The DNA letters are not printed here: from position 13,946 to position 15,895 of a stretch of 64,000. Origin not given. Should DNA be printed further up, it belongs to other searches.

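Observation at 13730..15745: OLD-family ATPase-Toprim nuclease co-transcribed with a 109-aa unknown partner.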

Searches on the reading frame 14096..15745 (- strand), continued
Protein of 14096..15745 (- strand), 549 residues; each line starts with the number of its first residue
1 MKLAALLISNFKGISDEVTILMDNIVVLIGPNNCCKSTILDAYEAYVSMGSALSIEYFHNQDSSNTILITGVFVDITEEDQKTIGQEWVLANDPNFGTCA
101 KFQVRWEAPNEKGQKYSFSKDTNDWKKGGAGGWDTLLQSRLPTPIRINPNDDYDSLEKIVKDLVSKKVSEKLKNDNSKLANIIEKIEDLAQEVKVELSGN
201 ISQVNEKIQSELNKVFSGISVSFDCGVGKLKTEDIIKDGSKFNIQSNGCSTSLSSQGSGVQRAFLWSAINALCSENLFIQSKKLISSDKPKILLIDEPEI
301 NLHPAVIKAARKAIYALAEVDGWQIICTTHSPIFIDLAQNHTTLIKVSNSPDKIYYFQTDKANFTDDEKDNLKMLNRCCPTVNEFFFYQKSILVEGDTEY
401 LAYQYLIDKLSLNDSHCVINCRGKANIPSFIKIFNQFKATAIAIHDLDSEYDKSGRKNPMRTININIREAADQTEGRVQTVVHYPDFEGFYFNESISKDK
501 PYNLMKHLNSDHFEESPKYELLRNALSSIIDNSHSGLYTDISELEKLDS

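Call 63: search_dna_similar(query=window:14096-15745:-, collection=plasmids, mode=protein, max_evalue=1e-50, max_rows=25)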
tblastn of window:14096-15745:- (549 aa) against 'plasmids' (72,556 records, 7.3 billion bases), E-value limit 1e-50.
Records with a match: 10; places in all: 10; records where one place covers at least 80% of the query: 9.
Best place of each record, by identity: <60% 10.
By first word of the organism name: Bacillus 4; Paenibacillus 4; Rahnella 1; Exiguobacterium 1.
By predicted mobility (MOB-suite, as given by PLSDB): non-mobilizable 6; mobilizable 4.
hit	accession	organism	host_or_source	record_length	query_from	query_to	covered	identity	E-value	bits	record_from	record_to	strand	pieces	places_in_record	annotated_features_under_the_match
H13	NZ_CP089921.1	Rahnella victoriana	single cell,soil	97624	1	535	97%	35.4%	7e-95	324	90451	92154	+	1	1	AAA family ATPase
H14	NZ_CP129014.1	Bacillus carboniphilus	-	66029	2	547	99%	32.8%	2e-68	247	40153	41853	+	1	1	AAA family ATPase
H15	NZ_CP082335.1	Exiguobacterium acetylicum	water,Urban freshwater pond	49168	2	530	96%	31.7%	8e-69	248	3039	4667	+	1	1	AAA family ATPase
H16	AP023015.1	Bacillus cereus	-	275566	2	511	93%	32.8%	9e-71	254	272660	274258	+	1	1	ATP-dependent endonuclease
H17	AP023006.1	Bacillus cereus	-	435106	2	511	93%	32.8%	9e-71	254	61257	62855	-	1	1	ATP-dependent endonuclease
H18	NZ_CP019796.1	Paenibacillus larvae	Apis mellifera,single cell microbial ...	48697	2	533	97%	29.9%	4e-66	240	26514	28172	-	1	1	AAA family ATPase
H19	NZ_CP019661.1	Paenibacillus larvae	honeybees,cell culture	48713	2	533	97%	29.9%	4e-66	240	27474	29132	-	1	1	AAA family ATPase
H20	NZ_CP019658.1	Paenibacillus larvae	honeybees,cell culture,foul brood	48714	2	533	97%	29.9%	4e-66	240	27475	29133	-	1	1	AAA family ATPase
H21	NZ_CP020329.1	Paenibacillus larvae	Apis mellifera,single cell microbial ...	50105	2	533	97%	29.9%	4e-66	240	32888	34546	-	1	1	AAA family ATPase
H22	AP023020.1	Bacillus cereus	-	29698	127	511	70%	33.0%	8e-54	204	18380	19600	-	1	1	hypothetical protein (x2)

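Call 72: get_annotated_region(hit=H4, flank=1500)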
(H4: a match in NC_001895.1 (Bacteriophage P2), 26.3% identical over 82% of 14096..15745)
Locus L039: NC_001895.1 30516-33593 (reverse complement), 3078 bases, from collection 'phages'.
description: Enterobacteria phage P2, complete genome.
organism: Bacteriophage P2 (NCBI taxid 2905681)
taxonomy: Viruses; Duplodnaviria; Heunggongvirae; Uroviricota; Caudoviricetes; Peduoviridae; Peduovirus; Peduovirus P2
host: Escherichia coli; source: -; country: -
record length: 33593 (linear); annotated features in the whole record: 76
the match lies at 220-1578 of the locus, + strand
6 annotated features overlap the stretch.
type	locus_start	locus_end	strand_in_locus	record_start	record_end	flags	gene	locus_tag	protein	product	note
misc_feature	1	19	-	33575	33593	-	-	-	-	-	cosR; right cohesive end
misc_feature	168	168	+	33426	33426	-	-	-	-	-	transcript start 2; old-tin mRNA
misc_feature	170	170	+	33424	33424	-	-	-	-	-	transcript start 1; old-tin mRNA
CDS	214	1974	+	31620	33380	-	old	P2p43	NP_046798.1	AAA family ATPase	nonessential protein; lysogenic conversion; exonuclease; blocks growth of phage lambda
CDS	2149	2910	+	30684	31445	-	tin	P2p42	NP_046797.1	Tin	nonessential protein; lysogenic conversion; blocks growth of T-even phages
CDS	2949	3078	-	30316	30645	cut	-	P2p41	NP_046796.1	DUF3850 domain-containing protein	Orf91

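Call 73: search_solved_structures(query=window:14096-15745:-, max_evalue=0.001, show_alignments=1)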
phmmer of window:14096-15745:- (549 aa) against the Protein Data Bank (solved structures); distinct sequences matched with E-value up to 0.001: 1.
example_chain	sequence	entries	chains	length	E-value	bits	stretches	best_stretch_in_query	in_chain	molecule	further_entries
6p74_A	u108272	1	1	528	3.9e-17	65.4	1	289-506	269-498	Putative ATP-dependent endonuclease of the OLD family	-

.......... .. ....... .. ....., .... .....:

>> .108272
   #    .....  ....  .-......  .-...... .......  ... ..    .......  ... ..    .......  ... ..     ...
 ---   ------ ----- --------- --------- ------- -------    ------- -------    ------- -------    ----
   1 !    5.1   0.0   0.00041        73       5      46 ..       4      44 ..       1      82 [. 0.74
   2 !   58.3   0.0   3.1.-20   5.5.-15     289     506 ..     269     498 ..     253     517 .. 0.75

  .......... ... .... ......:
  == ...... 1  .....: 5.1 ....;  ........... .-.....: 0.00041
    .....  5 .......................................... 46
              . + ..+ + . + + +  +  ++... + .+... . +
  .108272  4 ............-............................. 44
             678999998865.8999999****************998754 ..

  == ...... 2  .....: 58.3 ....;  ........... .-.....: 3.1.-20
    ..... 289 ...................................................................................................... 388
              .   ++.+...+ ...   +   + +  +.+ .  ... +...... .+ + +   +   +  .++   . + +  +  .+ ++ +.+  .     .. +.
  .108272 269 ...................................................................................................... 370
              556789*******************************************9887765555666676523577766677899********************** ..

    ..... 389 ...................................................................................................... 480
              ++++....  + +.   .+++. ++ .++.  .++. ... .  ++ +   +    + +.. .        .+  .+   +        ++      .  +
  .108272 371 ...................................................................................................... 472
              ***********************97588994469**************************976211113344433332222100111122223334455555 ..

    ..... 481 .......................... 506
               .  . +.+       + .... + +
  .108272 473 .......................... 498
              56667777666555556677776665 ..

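Call 79: find_encoding_contigs(protein=P0104, flank=3000, max_places=4)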
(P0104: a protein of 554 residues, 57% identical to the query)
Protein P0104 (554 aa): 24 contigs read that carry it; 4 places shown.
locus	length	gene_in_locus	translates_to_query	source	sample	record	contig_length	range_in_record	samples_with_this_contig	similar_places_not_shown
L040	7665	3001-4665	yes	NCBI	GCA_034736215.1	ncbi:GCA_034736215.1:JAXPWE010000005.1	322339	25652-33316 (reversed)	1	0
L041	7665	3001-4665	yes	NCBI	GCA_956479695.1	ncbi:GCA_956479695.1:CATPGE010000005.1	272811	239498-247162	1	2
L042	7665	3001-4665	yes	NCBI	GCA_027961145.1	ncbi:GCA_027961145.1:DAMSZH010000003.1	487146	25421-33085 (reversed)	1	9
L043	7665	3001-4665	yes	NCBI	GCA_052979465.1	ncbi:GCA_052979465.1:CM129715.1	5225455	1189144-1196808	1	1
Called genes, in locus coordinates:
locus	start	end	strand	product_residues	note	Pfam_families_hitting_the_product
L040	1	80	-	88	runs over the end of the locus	PF05930:Phage_AlpA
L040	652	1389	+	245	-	-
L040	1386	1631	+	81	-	PF04606:Ogr_Delta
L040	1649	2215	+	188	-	PF07455:Psu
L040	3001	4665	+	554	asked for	PF11398:DUF2813 (weak), PF13175:AAA_15, PF13304:AAA_21, PF20469:OLD-like_TOPRIM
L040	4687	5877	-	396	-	PF13356:Arm-DNA-bind_3, PF22022:Phage_int_M, PF00589:Phage_integrase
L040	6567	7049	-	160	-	PF01668:SmpB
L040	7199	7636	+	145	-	PF10604:Polyketide_cyc2, PF03364:Polyketide_cyc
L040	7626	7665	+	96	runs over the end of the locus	PF03658:Ub-RnfH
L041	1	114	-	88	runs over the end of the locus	PF05930:Phage_AlpA, PF12728:HTH_17 (weak)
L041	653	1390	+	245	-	-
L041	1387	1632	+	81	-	PF04606:Ogr_Delta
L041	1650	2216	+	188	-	PF07455:Psu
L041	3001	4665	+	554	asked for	PF11398:DUF2813 (weak), PF13175:AAA_15, PF13304:AAA_21, PF20469:OLD-like_TOPRIM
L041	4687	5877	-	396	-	PF13356:Arm-DNA-bind_3, PF22022:Phage_int_M, PF00589:Phage_integrase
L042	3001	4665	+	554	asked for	PF11398:DUF2813 (weak), PF13175:AAA_15, PF13304:AAA_21, PF20469:OLD-like_TOPRIM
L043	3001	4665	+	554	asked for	PF11398:DUF2813 (weak), PF13175:AAA_15, PF13304:AAA_21, PF20469:OLD-like_TOPRIM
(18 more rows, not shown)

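Call 80: find_encoding_contigs(protein=P0031, flank=3000, max_places=2)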
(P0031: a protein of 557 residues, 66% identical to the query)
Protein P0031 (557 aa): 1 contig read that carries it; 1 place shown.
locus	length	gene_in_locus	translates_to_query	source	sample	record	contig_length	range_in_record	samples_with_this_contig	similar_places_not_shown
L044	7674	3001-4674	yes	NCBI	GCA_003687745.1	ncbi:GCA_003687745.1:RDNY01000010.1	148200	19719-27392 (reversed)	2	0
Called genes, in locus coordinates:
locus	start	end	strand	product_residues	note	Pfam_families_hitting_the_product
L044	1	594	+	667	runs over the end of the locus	PF00005:ABC_tran, PF12704:MacB_PCD, PF02687:FtsX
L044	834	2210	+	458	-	PF02321:OEP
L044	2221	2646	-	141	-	-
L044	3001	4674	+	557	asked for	PF11398:DUF2813 (faint), PF13175:AAA_15, PF13304:AAA_21, PF13175:AAA_15, PF20469:OLD-like_TOPRIM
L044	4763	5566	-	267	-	PF00106:adh_short, PF13561:adh_short_C2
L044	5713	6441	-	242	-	PF12811:BaxI_1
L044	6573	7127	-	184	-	PF00929:RNase_T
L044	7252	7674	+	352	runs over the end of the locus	PF03193:RsgA_GTPase, PF01926:MMR_HSR1 (weak)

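Call 81: find_encoding_contigs(protein=P0013, flank=3000, max_places=2)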
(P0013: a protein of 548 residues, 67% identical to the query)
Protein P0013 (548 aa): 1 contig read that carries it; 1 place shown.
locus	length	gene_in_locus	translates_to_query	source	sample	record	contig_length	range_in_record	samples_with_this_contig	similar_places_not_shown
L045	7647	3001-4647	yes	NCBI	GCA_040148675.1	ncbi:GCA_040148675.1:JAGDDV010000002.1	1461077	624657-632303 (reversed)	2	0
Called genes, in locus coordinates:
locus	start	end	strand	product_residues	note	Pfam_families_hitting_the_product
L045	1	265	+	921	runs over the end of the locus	PF03477:ATP-cone, PF00317:Ribonuc_red_lgN, PF02867:Ribonuc_red_lgC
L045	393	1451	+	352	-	PF00268:Ribonuc_red_sm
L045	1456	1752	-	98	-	PF13495:Phage_int_SAM_4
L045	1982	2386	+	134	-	PF04828:GFA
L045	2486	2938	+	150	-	-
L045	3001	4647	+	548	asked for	PF11398:DUF2813 (faint), PF13175:AAA_15, PF13304:AAA_21, PF13175:AAA_15, PF20469:OLD-like_TOPRIM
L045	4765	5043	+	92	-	PF05015:HigB-like_toxin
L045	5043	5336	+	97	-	PF12844:HTH_19 (weak), PF01381:HTH_3, PF13560:HTH_31 (weak), PF20432:Xre-like-HTH (weak)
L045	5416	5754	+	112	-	-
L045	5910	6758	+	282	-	PF07719:TPR_2 (faint), PF13181:TPR_8 (faint), PF13374:TPR_10 (faint), PF13424:TPR_12 (weak)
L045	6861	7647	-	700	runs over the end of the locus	PF04879:Molybdop_Fe4S4, PF00384:Molybdopterin, PF01568:Molydop_binding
